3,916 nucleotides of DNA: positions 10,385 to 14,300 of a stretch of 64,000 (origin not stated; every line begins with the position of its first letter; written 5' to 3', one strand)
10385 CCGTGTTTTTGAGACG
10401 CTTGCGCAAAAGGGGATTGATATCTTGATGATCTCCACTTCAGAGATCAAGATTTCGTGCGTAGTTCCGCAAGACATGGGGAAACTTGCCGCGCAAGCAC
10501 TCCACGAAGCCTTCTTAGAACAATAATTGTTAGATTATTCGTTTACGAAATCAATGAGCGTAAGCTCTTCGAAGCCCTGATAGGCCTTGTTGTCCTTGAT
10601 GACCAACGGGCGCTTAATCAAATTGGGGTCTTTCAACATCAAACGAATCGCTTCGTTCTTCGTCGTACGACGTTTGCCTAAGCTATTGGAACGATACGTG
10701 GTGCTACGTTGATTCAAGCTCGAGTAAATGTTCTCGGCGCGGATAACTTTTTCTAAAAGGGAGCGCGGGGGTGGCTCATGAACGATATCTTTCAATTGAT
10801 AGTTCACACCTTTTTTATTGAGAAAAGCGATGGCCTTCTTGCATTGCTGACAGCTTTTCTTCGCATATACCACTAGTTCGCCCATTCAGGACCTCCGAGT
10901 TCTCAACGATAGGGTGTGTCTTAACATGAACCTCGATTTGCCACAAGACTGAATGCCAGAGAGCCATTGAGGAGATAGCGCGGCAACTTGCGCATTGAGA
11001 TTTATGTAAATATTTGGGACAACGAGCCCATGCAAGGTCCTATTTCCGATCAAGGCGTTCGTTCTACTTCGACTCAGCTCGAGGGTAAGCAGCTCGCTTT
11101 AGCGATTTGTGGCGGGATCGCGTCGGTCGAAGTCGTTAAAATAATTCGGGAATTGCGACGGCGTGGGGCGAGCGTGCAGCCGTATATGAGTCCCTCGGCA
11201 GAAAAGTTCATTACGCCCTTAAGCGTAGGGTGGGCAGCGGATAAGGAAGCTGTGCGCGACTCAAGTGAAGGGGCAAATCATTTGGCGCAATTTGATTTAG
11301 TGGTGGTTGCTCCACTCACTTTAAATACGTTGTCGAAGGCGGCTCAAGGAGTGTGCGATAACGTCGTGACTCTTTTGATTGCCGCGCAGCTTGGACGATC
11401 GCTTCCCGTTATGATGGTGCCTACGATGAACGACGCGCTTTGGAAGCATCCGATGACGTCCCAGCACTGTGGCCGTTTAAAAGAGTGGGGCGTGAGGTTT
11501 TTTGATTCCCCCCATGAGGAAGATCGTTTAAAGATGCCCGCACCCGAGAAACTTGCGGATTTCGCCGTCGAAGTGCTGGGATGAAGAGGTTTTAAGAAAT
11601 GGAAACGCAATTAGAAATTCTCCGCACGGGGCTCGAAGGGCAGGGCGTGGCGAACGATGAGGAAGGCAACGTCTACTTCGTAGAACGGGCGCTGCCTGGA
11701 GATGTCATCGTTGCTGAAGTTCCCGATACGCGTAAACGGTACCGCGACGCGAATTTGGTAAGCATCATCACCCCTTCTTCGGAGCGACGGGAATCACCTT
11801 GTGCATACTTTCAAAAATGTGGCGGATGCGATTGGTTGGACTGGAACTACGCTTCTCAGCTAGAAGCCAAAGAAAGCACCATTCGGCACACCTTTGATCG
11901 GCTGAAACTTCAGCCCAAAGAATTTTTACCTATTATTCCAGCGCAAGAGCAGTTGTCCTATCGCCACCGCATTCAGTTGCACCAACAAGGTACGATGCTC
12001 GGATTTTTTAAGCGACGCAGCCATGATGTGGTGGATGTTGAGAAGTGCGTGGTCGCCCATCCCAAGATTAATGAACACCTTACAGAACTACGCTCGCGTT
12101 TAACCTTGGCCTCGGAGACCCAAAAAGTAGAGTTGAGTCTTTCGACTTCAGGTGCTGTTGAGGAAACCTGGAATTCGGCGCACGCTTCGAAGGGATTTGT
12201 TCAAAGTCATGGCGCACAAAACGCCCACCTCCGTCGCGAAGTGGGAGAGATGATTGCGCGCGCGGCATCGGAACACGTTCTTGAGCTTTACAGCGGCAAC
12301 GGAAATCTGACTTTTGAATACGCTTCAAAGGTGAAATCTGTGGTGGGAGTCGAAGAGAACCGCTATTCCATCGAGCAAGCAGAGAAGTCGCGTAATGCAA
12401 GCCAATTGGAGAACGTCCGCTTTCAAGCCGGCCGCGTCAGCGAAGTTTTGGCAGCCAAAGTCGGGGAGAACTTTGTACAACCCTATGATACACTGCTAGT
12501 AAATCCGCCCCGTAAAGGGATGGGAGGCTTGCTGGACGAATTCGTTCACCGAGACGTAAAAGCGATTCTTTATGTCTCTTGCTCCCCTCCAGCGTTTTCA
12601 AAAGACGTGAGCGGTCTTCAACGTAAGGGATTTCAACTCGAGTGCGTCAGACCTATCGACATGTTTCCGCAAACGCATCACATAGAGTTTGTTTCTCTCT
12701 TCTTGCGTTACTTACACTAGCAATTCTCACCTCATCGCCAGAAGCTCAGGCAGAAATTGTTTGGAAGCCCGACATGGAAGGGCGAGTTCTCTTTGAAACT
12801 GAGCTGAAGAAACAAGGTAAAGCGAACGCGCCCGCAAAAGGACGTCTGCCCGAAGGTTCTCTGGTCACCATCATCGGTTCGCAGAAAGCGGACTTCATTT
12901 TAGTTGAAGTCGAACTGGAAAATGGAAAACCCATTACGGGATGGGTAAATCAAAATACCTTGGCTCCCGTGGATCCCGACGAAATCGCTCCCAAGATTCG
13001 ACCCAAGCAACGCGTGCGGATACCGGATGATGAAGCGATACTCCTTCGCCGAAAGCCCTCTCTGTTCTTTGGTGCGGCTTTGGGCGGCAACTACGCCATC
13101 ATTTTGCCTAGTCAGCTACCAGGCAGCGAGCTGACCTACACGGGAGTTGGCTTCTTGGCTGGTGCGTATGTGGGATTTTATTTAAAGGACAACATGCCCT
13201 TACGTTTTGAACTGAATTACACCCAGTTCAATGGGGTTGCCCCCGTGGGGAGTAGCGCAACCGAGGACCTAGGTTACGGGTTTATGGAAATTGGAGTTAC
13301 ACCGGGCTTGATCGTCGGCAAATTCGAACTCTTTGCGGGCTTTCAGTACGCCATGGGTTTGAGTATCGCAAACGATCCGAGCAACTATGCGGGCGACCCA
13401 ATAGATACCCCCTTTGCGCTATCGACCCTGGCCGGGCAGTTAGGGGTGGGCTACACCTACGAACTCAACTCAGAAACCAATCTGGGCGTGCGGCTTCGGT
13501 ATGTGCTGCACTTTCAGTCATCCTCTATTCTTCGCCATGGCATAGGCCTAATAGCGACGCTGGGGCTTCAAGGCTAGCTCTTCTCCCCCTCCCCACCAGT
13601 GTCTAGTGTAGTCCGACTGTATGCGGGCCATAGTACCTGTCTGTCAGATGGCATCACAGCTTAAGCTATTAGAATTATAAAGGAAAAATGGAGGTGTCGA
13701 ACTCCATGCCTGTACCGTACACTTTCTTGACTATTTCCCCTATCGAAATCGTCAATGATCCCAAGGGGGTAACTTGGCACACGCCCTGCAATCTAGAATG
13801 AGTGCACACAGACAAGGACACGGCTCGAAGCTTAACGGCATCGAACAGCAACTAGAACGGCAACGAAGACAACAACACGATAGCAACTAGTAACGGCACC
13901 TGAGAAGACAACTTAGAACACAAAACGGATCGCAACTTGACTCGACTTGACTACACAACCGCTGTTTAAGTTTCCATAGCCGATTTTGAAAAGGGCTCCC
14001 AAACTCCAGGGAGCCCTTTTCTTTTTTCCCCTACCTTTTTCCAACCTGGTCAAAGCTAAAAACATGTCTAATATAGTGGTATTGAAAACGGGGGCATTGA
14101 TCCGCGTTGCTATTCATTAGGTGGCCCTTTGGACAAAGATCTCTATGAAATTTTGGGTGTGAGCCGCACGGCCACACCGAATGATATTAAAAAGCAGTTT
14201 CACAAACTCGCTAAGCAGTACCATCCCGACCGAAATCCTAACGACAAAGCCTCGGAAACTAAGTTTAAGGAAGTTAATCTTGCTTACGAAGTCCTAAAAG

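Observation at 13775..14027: Candidate sigma-54-driven, A/C-rich repeat-module small RNA with a strong terminator, in a 550-bp gap between an OMP gene and cbpA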

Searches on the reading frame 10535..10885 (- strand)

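Call 67: search_protein_families(library=pfam, proteins=[window:10535-10885:-], max_evalue=0.00001)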
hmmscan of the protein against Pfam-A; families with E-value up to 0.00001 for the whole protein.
window:10535-10885:- (116 aa): 2 families
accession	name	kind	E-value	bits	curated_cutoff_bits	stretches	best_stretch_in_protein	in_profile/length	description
PF03960.21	ArsC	-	3.4e-16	59.8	24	1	7-107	1-73/79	ArsC family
PF00462.30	Glutaredoxin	-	3e-07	31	22.9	1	5-41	2-38/60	Glutaredoxin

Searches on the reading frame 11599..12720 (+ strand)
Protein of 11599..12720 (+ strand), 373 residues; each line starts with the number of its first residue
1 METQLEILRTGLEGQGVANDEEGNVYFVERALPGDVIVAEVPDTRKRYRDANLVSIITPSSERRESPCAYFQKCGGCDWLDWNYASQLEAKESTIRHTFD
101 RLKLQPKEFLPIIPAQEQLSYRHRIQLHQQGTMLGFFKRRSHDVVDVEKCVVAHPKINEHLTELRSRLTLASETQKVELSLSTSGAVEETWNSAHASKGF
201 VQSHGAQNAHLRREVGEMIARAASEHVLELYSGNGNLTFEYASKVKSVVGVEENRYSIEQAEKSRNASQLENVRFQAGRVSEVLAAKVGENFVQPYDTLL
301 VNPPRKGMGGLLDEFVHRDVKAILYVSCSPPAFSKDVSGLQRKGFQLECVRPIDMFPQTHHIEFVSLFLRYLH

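Call 7: search_protein_families(library=pfam, proteins=[window:11599-12720:+])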
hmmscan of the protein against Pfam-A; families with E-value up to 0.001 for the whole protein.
window:11599-12720:+ (373 aa): 5 families
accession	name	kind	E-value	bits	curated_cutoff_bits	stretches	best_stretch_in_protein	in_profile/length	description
PF05958.17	tRNA_U5-meth_tr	-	2.9e-18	66.4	23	1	197-364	176-350/357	tRNA (Uracil-5-)-methyltransferase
PF13847.12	Methyltransf_31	-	1.7e-08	34.7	27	1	225-299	5-78/145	Methyltransferase domain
PF05175.20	MTS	-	5e-05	23.4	23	1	220-305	28-108/170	Methyltransferase small domain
PF13649.12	Methyltransf_25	-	9.8e-05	23.4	27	1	227-282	1-57/97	Methyltransferase domain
PF03602.21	Cons_hypoth95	-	0.00012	22.3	24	1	218-304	35-122/182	Conserved hypothetical protein 95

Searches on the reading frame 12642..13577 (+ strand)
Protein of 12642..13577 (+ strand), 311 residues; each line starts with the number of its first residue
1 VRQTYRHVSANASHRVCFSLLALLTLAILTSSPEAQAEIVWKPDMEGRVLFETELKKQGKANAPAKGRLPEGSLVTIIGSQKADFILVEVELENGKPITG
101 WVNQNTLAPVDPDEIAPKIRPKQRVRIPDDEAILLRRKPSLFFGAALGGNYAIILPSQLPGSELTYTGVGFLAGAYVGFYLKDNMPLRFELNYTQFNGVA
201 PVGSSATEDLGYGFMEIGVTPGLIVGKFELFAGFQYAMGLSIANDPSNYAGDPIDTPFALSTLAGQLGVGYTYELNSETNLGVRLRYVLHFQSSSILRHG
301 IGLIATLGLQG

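Call 7: search_protein_families(library=pfam, proteins=[window:12642-13577:+])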
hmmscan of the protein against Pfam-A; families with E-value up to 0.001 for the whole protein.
window:12642-13577:+ (311 aa): 0 families

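Call 22: find_homologous_proteins(query=window:12642-13574:+, max_evalue=0.00001)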
Query window:12642-13574:+ (311 aa): 2 proteins with E <= 0.00001 among 3174 candidates.
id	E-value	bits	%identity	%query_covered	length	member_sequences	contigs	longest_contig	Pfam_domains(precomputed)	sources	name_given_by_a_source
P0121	3.3e-172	590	100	86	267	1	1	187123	-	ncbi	-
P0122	2.4e-71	259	44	91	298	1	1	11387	PF13505.13,PF08239.18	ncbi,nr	ncbi:MAG: outer membrane beta-barrel protein [Bdellovibrionales bacterium]|nr:outer membrane beta-ba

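Call 23: find_encoding_contigs(protein=P0122, flank=5000, max_places=3)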
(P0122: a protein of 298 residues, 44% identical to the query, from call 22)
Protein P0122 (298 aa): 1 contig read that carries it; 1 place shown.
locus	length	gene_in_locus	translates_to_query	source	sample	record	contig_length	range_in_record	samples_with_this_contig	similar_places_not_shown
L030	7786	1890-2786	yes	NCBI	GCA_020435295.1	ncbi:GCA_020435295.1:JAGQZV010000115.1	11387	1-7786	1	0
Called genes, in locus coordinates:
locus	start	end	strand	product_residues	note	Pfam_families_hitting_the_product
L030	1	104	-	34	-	PF00462:Glutaredoxin (weak)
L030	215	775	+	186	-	PF02441:Flavoprotein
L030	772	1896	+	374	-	PF01938:TRAM, PF05958:tRNA_U5-meth_tr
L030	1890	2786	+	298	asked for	PF08239:SH3_3 (faint), PF13505:OMP_b-brl (weak)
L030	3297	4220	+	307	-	PF00226:DnaJ, PF01556:DnaJ_C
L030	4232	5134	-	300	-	PF01904:DUF72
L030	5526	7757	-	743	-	PF00595:PDZ (faint), PF13180:PDZ_2 (faint), PF17820:PDZ_6 (faint)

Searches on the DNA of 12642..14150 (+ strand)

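Call 4: search_rna_families(source=window, start=13550, end=14150, threshold=evalue, max_evalue=10, show_alignments=3)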
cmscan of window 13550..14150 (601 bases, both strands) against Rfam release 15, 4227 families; matches with E-value up to 10: 14.
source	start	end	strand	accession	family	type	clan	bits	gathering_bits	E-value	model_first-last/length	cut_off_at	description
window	13989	14027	+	RF00489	ctRNA_p42d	Gene; antisense;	-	29.3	50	0.00022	1-46/46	no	ctRNA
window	13976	14030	-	RF01093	RF_site5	Cis-reg; frameshift_element;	-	24.6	35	0.052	1-60/60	no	Ma3 gene ribosomal frameshift signal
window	13975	14061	+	RF02629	RmaA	Gene; sRNA;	-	23.1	57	0.12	1-113/113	no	Regulator of motility and amylovoran A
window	13986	14078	-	RF01859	Phe_leader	Cis-reg; leader;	-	20.6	55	0.66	1-125/125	no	Phenylalanine leader peptide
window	13989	14022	+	RF02066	STnc320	Gene; sRNA;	-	19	50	0.59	20-49/55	no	Salmonella enterica sRNA STnc320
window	13982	14067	-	RF02075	STnc230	Gene; sRNA;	-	19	50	4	1-83/83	no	Enterobacterial sRNA STnc230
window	13989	14150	-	RF04180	BTnc231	Gene; sRNA;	-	18.7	80.4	0.22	8-154/154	5'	Bacteroides sRNA BTnc231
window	13952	14023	+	RF01859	Phe_leader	Cis-reg; leader;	-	18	55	2.5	1-125/125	no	Phenylalanine leader peptide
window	13988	14020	-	RF02066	STnc320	Gene; sRNA;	-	17.3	50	1.5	20-48/55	no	Salmonella enterica sRNA STnc320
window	13912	14025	+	RF00616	LhrC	Gene; sRNA;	CL00114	17.1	110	7.7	1-111/111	no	Listeria LhrC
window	13988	14020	-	RF00489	ctRNA_p42d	Gene; antisense;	-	16.8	50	1.1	1-46/46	no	ctRNA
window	13988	14021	+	RF04197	mir-9457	Gene; miRNA;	-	14.9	90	7.5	22-48/68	no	mir-9457 microRNA precursor family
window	13987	14021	+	RF02516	MIR393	Gene; miRNA;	-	14.8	60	3.1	1-126/126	no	mir-393 microRNA precursor family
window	13945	14025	+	RF02353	BjrC68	Gene; sRNA;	-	13.9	39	0.8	1-82/82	no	Bradyrhizobiaceae sRNA BjrC68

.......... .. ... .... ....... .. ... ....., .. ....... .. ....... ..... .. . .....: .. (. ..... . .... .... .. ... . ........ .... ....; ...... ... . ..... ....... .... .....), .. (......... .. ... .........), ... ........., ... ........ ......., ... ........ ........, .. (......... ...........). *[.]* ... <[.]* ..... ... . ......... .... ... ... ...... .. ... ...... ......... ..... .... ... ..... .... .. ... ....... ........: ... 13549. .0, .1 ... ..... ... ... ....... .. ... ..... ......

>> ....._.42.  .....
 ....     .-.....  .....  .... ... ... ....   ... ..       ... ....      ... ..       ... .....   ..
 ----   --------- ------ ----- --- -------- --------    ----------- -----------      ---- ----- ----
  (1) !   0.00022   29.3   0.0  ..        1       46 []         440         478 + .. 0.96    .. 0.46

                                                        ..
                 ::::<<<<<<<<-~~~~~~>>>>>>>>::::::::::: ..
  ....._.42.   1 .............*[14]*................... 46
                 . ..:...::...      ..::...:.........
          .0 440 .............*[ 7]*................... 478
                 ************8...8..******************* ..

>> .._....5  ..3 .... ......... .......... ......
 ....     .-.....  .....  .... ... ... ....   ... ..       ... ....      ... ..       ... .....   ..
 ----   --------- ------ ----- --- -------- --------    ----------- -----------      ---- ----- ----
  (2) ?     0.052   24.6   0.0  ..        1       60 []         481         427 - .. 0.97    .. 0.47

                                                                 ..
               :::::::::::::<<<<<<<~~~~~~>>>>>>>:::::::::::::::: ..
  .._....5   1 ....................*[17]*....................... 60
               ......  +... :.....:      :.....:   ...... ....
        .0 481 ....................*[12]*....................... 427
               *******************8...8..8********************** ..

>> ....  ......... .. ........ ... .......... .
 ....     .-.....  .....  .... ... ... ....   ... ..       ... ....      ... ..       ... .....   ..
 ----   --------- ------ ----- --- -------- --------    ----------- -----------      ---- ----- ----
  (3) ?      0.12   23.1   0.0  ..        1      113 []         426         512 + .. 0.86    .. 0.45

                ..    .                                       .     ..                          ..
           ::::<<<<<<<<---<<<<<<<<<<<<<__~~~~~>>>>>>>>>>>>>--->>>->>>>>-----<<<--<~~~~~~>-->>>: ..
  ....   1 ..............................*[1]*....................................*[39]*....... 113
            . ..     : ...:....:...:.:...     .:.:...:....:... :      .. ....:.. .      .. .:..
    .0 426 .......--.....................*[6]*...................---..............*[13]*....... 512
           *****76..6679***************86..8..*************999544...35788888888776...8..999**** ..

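Call 72: search_dna_similar(query=window:13770-14030:+, collection=plasmids, mode=distant, max_evalue=0.01, max_rows=10)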
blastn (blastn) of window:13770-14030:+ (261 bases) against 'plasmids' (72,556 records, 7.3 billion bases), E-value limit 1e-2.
No match.

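Call 78: search_rna_families(sources=[L030, L031, L035, L047, L051, L052], threshold=gathering)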
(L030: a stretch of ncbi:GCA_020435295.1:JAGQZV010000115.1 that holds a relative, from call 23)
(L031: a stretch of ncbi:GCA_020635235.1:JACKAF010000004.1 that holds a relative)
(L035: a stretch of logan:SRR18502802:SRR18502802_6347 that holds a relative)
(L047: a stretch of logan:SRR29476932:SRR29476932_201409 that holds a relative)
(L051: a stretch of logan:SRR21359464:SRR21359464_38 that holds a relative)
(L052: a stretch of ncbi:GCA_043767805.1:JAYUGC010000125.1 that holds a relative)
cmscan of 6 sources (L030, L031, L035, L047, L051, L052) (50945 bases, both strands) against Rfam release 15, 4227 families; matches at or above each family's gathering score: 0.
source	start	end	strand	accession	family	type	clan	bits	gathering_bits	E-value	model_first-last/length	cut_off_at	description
